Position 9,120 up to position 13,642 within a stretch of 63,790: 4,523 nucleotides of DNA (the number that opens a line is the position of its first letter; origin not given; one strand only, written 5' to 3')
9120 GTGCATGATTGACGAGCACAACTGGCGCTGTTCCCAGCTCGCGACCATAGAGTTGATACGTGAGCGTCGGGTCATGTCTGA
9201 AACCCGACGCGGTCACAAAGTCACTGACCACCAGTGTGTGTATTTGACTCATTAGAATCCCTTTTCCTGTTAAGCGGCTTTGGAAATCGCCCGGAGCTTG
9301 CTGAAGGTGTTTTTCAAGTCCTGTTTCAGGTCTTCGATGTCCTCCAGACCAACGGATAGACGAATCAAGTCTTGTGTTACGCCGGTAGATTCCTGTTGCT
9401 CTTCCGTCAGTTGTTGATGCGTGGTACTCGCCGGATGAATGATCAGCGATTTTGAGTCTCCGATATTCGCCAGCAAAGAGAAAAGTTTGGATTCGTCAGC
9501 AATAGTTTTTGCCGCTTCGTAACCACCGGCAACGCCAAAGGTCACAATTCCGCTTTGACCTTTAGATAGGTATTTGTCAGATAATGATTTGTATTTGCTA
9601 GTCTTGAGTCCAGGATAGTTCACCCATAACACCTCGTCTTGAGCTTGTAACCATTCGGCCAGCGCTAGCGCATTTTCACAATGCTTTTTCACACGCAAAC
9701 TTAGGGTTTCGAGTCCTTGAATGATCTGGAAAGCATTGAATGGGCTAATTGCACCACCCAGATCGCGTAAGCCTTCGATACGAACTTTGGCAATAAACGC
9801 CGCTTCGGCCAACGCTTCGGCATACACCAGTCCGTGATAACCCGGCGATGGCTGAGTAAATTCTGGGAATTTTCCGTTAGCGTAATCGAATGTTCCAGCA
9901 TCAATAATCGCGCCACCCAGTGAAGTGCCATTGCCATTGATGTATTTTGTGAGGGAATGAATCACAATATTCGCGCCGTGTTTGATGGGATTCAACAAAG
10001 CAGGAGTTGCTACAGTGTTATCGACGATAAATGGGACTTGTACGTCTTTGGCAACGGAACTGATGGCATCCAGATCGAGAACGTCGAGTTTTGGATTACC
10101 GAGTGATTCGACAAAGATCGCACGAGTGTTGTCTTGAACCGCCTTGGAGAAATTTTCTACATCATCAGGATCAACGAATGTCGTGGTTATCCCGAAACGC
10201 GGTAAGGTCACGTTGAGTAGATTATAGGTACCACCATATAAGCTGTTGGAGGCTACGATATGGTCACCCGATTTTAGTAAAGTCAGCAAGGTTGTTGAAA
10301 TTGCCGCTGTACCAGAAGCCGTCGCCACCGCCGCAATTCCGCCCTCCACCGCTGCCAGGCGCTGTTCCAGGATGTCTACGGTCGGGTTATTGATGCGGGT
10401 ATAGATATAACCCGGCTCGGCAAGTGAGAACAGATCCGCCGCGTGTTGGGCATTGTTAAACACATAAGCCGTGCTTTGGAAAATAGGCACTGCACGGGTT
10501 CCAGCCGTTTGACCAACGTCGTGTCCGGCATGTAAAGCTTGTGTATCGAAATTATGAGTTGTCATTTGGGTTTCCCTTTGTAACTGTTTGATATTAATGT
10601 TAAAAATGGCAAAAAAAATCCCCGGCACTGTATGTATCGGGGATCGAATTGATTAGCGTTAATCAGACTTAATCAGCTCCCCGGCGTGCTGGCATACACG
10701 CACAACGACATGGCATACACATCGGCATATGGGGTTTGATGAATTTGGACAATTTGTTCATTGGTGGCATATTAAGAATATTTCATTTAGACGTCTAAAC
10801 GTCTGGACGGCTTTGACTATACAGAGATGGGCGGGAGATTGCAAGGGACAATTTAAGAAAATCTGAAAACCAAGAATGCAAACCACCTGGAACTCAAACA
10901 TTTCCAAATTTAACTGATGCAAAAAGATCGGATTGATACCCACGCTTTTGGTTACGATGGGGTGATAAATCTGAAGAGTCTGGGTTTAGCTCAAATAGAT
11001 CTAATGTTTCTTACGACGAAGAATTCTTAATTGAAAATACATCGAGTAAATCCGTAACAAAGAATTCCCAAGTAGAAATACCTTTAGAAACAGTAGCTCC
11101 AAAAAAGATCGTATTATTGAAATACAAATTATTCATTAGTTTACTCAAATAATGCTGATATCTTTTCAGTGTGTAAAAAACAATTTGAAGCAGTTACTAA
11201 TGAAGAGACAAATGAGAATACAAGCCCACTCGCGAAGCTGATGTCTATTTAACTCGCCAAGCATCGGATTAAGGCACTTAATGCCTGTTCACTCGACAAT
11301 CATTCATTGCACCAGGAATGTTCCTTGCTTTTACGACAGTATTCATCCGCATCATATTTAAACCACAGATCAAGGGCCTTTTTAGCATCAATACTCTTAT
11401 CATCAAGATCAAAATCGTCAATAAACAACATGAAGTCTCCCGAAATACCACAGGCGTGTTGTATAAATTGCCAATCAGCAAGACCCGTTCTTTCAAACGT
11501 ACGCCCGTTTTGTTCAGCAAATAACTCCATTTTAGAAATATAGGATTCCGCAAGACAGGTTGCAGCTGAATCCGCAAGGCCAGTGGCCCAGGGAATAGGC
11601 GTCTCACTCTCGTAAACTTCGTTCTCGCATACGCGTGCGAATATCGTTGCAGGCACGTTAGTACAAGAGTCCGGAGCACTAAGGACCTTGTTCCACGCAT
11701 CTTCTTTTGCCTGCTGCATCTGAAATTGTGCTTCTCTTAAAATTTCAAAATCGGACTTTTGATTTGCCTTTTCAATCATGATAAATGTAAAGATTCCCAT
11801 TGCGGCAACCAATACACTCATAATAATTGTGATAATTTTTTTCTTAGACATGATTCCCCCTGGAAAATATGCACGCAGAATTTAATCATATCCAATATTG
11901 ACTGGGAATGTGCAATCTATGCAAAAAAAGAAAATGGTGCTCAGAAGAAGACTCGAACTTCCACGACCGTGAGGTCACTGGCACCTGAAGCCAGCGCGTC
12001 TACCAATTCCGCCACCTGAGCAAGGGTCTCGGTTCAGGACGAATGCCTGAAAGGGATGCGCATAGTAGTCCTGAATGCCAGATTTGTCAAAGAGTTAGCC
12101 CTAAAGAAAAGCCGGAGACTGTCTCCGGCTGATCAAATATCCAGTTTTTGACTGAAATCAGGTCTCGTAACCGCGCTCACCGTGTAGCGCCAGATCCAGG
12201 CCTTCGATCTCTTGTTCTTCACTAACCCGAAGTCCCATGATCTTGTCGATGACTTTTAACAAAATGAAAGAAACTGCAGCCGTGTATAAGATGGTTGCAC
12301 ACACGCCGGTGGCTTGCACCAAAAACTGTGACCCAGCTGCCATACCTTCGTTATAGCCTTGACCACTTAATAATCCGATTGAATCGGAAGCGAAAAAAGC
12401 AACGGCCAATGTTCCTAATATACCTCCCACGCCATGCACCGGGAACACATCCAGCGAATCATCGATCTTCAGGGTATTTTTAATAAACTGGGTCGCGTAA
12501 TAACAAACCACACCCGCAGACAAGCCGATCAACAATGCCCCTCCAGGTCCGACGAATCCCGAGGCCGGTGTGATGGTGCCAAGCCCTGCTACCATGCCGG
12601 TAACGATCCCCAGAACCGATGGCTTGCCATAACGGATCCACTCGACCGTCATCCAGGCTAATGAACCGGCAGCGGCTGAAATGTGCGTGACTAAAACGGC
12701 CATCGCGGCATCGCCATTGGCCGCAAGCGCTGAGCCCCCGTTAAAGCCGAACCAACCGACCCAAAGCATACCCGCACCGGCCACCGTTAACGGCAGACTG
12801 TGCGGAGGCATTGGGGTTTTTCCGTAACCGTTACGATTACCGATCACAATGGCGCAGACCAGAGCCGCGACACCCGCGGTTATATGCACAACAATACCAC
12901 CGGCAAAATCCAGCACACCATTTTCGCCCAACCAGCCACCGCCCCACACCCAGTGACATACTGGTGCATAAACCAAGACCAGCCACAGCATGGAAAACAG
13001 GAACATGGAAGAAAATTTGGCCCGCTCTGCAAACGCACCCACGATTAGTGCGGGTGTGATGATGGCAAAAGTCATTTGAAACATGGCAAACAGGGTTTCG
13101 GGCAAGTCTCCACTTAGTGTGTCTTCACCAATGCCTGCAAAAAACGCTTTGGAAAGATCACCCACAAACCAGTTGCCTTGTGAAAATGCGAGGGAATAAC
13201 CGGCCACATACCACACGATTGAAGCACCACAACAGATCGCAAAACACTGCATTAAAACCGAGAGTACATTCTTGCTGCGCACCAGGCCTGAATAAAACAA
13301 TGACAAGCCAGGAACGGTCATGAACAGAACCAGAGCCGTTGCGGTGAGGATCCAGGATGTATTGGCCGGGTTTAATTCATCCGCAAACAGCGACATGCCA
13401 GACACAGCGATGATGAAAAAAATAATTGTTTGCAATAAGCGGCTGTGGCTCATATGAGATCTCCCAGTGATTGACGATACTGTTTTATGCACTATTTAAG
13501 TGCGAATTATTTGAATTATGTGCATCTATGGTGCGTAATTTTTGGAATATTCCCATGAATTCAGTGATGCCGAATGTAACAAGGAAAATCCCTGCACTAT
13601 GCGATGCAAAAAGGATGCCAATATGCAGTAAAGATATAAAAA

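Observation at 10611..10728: Met/Cys-rich 19-codon leader ORF with alternative terminator/antiterminator upstream of metY-metX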

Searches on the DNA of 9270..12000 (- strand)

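Call 3: search_rna_families(source=window, start=10000, end=12000, threshold=evalue, max_evalue=10, show_alignments=3)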
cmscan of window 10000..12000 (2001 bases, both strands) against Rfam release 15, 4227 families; matches with E-value up to 10: 5.
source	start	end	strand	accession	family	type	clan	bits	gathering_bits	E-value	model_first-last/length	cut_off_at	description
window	11826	11969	+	RF02194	HPnc0260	Gene; antisense;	-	30.9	59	0.99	1-156/156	no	Bacterial antisense RNA HPnc0260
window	11938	12000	-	RF00005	tRNA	Gene; tRNA;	CL00001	21.4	29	0.23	20-71/71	5'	tRNA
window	10546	10645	+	RF02236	asX2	Gene; sRNA;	-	18.7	70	1.3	1-87/87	no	Xanthomonas sRNA asX2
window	10611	10665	-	RF02399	NsiR1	Gene; sRNA;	-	15.3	39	9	1-60/60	no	Nitrogen stress-induced RNA 1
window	10611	10667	-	RF02837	anti-hemB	Gene; sRNA;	-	13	49.5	9.8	1-81/81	no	Burkholderia RNA 7 (anti-hemB)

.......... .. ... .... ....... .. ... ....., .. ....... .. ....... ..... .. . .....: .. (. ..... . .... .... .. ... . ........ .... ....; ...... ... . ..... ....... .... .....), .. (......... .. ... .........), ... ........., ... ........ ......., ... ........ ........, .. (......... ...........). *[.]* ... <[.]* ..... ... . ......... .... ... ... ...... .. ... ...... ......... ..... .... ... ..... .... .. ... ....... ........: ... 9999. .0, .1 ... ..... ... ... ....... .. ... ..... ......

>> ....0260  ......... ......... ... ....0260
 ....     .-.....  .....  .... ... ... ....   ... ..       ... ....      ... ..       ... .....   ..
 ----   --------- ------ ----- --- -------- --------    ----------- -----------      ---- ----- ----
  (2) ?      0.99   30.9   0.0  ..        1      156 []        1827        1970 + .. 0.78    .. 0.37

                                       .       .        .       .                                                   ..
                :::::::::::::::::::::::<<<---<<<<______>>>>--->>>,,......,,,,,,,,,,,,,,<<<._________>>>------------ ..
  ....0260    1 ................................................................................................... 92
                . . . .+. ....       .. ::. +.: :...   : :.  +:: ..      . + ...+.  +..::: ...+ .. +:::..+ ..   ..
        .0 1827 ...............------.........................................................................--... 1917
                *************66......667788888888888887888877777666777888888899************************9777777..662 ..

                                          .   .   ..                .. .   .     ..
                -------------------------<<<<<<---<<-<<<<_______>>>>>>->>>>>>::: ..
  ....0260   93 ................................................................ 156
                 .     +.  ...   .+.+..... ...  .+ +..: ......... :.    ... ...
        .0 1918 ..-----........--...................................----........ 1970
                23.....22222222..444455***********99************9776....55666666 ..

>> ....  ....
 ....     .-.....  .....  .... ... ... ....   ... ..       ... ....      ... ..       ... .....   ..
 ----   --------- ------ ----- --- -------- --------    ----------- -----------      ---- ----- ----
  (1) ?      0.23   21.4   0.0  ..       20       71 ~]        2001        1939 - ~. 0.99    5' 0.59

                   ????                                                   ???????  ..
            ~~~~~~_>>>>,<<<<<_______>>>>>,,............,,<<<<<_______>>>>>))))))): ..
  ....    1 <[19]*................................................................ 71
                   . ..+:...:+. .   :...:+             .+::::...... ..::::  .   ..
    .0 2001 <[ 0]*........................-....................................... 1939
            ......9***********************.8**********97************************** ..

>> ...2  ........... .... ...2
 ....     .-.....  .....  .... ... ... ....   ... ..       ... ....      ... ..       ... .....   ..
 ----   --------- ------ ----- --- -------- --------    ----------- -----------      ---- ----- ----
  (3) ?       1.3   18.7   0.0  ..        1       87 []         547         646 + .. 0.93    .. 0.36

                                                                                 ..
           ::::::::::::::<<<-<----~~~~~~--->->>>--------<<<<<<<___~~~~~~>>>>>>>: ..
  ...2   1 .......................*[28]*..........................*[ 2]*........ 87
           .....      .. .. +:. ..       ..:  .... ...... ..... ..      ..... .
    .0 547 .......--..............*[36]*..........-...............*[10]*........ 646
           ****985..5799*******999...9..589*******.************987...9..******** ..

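Call 61: search_rna_families(sources=[L001, L002, L004, L006, L014, L023, L026, L079, L082, L083, L087, L091], threshold=gathering)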
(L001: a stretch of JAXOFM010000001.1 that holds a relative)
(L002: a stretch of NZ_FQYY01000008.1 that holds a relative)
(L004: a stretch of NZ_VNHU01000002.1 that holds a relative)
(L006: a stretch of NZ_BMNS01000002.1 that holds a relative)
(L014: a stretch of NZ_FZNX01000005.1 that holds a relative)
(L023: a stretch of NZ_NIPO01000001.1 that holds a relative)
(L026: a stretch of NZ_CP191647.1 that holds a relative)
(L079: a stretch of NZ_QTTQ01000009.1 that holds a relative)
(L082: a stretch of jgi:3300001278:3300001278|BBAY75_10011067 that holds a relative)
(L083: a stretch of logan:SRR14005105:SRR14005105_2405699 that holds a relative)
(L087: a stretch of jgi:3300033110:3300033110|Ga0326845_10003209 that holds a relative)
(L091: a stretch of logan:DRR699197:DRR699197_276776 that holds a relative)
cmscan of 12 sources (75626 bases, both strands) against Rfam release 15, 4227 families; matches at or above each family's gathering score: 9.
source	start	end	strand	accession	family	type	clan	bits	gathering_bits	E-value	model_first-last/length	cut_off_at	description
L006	4352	4453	+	RF00162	SAM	Cis-reg; riboswitch;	CL00012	84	44.4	2.7e-18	1-108/108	no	SAM riboswitch aptamer (S box leader)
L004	2690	2805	+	RF00162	SAM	Cis-reg; riboswitch;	CL00012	82.1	44.4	9.3e-18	1-108/108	no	SAM riboswitch aptamer (S box leader)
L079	4364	4466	+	RF00162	SAM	Cis-reg; riboswitch;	CL00012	82.1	44.4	9.7e-18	1-108/108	no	SAM riboswitch aptamer (S box leader)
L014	4350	4451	+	RF00162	SAM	Cis-reg; riboswitch;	CL00012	80.2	44.4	3.4e-17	1-108/108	no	SAM riboswitch aptamer (S box leader)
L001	2766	2886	+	RF00162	SAM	Cis-reg; riboswitch;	CL00012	78.1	44.4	1.4e-16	1-108/108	no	SAM riboswitch aptamer (S box leader)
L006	1993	2052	-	RF01726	SAM-II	Cis-reg; riboswitch;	-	65.5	44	2.6e-10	1-60/60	no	SAM-II riboswitch aptamer (SAM-II long loop)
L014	1994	2053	-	RF01726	SAM-II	Cis-reg; riboswitch;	-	65.4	44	2.8e-10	1-60/60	no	SAM-II riboswitch aptamer (SAM-II long loop)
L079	1996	2055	-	RF01726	SAM-II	Cis-reg; riboswitch;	-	64.9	44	3.8e-10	1-60/60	no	SAM-II riboswitch aptamer (SAM-II long loop)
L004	2440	2534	-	RF01726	SAM-II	Cis-reg; riboswitch;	-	48.5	44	4e-06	1-60/60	no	SAM-II riboswitch aptamer (SAM-II long loop)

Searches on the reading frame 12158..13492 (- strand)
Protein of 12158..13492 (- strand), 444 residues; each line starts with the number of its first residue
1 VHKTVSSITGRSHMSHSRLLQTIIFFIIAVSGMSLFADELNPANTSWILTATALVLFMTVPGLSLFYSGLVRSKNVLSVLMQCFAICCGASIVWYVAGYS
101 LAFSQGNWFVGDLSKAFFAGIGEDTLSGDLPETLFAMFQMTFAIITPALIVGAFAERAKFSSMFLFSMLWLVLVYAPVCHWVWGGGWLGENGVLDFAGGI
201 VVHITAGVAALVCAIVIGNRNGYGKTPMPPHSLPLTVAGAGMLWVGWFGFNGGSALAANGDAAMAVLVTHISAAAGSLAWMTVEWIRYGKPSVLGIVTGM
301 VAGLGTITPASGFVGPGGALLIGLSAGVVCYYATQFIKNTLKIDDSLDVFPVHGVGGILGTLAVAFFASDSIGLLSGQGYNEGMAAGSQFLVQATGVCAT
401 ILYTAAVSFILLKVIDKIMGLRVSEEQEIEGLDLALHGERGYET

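Call 5: search_protein_families(library=ncbifam, proteins=[window:12158-13492:-])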
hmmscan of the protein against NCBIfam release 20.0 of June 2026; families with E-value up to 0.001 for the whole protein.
window:12158-13492:- (444 aa): 3 families
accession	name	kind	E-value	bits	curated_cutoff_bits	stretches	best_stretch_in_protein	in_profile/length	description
TIGR00836.1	amt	subfamily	4.3e-137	457.3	343.3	1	44-442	1-406/406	ammonium transporter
NF007947.0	PRK10666.1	equivalog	2e-131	438.9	657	1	27-443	13-427/428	ammonium transporter AmtB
TIGR03644.1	marine_trans_1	hypoth_equivalog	3.3e-67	227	514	1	44-442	4-401/404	probable ammonium transporter, marine subtype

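Call 28: find_homologous_proteins(query=window:12158-13492:-, max_evalue=1e-80)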
Query window:12158-13492:- (444 aa): 8000 proteins with E <= 1e-80 among 8000 candidates; the best 120 are listed.
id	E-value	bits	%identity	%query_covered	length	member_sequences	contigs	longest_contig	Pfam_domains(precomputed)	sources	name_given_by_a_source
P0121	1.3e-239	814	85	97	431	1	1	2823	PF00909.27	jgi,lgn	-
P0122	3.0e-230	783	82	97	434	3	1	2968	PF00909.27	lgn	-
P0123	5.0e-229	779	82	97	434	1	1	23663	PF00909.27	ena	-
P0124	4.0e-228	776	81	96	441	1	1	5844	PF00909.27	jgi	-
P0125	5.4e-228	775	84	93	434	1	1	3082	PF00909.27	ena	-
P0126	9.0e-227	771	83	93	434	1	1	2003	PF00909.27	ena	-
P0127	9.9e-227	771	84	92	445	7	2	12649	PF00909.27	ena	-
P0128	8.0e-226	768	83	93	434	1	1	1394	PF00909.27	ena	-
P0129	1.9e-209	714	77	94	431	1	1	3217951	PF00909.27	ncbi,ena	-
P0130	6.6e-209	713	78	92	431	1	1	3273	PF00909.27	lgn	-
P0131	3.5e-206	704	77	92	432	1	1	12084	PF00909.27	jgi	jgi:Amt family ammonium transporter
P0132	1.9e-205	701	75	96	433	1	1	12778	PF00909.27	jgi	jgi:ammonium transporter, Amt family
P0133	1.8e-203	695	78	91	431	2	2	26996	PF00909.27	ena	-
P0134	5.3e-203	693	73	97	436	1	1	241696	PF00909.27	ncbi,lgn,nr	ncbi:MAG: ammonium transporter [Porticoccaceae bacterium]|nr:ammonium transporter [Porticoccaceae ba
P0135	1.5e-202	692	76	92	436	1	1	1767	PF00909.27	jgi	-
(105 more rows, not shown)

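Call 29: find_encoding_contigs(protein=P0123, flank=6000, max_places=3)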
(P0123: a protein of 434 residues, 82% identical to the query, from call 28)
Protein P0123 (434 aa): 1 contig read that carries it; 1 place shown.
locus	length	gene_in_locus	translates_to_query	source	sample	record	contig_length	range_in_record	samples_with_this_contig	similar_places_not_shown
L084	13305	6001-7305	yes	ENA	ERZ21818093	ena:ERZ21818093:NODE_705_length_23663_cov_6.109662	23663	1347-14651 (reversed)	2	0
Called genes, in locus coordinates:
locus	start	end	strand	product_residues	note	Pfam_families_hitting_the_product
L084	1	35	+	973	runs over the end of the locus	PF00672:HAMP, PF08447:PAS_3, PF00990:GGDEF, PF00563:EAL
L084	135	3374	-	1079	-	PF01590:GAF (weak), PF00989:PAS (faint), PF13188:PAS_8 (faint), PF13426:PAS_9, PF13426:PAS_9, PF13185:GAF_2 (weak), PF00990:GGDEF, PF00563:EAL, +1 more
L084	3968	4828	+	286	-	PF00753:Lactamase_B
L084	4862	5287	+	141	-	PF04143:Sulf_transp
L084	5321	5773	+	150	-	PF20398:DUF6691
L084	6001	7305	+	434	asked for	PF00909:Ammonium_transp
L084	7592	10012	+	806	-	PF01841:Transglut_core, PF14402:7TM_transglut, PF14397:ATPgrasp_ST, PF08443:RimK (faint), PF14398:ATPgrasp_YheCD (faint)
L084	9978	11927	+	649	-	PF24575:TPR_Slam (faint), PF07719:TPR_2 (faint), PF13424:TPR_12 (faint), PF13432:TPR_16 (faint), PF12895:ANAPC3 (faint), PF13176:TPR_7 (faint), PF13181:TPR_8 (faint), PF23914:TPR_CcmH_CycH, +10 more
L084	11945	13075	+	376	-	-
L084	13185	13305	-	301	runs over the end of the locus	PF01545:Cation_efflux, PF16916:ZT_dimer (weak)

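Call 30: find_encoding_contigs(protein=P0127, flank=6000, max_places=3)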
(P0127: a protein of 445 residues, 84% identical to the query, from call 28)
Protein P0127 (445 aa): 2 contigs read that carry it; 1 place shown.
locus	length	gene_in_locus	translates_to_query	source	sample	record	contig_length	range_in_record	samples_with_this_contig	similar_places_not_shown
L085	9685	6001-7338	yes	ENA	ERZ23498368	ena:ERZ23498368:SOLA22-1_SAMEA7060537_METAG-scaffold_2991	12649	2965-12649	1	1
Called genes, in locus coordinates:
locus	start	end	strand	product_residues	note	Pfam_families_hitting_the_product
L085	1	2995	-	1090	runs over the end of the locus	PF01590:GAF (faint), PF24820:Diguanyl_cycl_sensor (faint), PF00989:PAS (faint), PF08448:PAS_4 (faint), PF13426:PAS_9, PF13185:GAF_2, PF00990:GGDEF, PF00563:EAL, +1 more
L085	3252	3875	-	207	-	PF01346:FKBP_N, PF00254:FKBP_C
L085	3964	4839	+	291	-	PF00753:Lactamase_B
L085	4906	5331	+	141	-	PF04143:Sulf_transp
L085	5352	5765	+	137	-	PF20398:DUF6691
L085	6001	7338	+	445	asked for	PF00909:Ammonium_transp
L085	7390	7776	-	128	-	PF06993:DUF1304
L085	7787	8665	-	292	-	PF13593:SBF_like, PF01758:SBF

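Call 31: find_encoding_contigs(protein=P0129, flank=6000, max_places=3)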
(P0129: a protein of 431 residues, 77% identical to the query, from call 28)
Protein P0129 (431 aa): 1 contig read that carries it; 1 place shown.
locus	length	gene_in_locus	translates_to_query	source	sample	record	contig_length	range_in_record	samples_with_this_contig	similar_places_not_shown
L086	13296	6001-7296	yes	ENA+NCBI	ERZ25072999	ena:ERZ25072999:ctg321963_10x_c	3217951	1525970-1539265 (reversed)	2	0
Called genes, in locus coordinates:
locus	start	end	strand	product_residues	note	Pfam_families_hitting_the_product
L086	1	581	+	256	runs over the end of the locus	PF00106:adh_short, PF01370:Epimerase (weak), PF08659:KR, PF13561:adh_short_C2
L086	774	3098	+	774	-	PF00873:ACR_tran (faint), PF03176:MMPL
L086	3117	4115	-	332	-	PF00756:Esterase (weak), PF10503:Esterase_PHB (weak), PF01738:DLH (weak), PF02230:Abhydrolase_2 (weak), PF00326:Peptidase_S9 (faint)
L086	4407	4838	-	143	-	PF00583:Acetyltransf_1, PF13508:Acetyltransf_7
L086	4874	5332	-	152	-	-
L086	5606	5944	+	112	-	PF00543:P-II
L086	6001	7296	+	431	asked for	PF00909:Ammonium_transp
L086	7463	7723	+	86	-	PF02583:Trns_repr_metal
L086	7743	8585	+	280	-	PF01925:TauE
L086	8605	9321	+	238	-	PF00753:Lactamase_B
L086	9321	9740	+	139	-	PF04143:Sulf_transp (weak)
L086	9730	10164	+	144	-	PF04143:Sulf_transp (faint), PF20398:DUF6691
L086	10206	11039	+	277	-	PF13509:S1_2, PF17783:WHD_CvfB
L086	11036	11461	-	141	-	PF08818:DUF1801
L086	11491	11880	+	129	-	PF13622:4HBT_3 (weak), PF03061:4HBT, PF22636:FlK (weak)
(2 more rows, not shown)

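Call 68: find_encoding_contigs(protein=P0124, flank=5000, max_places=3)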
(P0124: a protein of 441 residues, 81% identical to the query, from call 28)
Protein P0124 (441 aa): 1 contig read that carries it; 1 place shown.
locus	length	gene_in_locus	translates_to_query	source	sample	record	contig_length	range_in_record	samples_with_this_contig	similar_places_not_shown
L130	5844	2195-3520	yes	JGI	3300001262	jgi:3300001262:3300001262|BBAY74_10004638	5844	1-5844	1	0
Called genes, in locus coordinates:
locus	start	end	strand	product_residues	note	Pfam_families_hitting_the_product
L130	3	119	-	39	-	?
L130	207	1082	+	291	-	PF00753:Lactamase_B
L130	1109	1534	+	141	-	PF04143:Sulf_transp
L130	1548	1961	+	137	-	PF20398:DUF6691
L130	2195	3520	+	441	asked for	PF00909:Ammonium_transp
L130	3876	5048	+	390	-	PF00691:OmpA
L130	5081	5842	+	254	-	?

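Call 69: find_encoding_contigs(protein=P0121, flank=5000, max_places=3)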
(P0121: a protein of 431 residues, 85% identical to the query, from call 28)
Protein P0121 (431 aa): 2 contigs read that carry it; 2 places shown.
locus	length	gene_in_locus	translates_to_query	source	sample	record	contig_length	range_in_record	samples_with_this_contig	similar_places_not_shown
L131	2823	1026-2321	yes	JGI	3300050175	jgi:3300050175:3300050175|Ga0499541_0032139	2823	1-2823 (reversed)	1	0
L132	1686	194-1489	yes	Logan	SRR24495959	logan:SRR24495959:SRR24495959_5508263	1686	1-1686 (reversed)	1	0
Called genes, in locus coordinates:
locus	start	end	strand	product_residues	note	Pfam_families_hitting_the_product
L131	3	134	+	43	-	?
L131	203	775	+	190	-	PF14117:DUF4287, PF18899:DUF5655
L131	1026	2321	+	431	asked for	PF00909:Ammonium_transp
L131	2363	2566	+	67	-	-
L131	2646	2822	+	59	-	?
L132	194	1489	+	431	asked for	PF00909:Ammonium_transp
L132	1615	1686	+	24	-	?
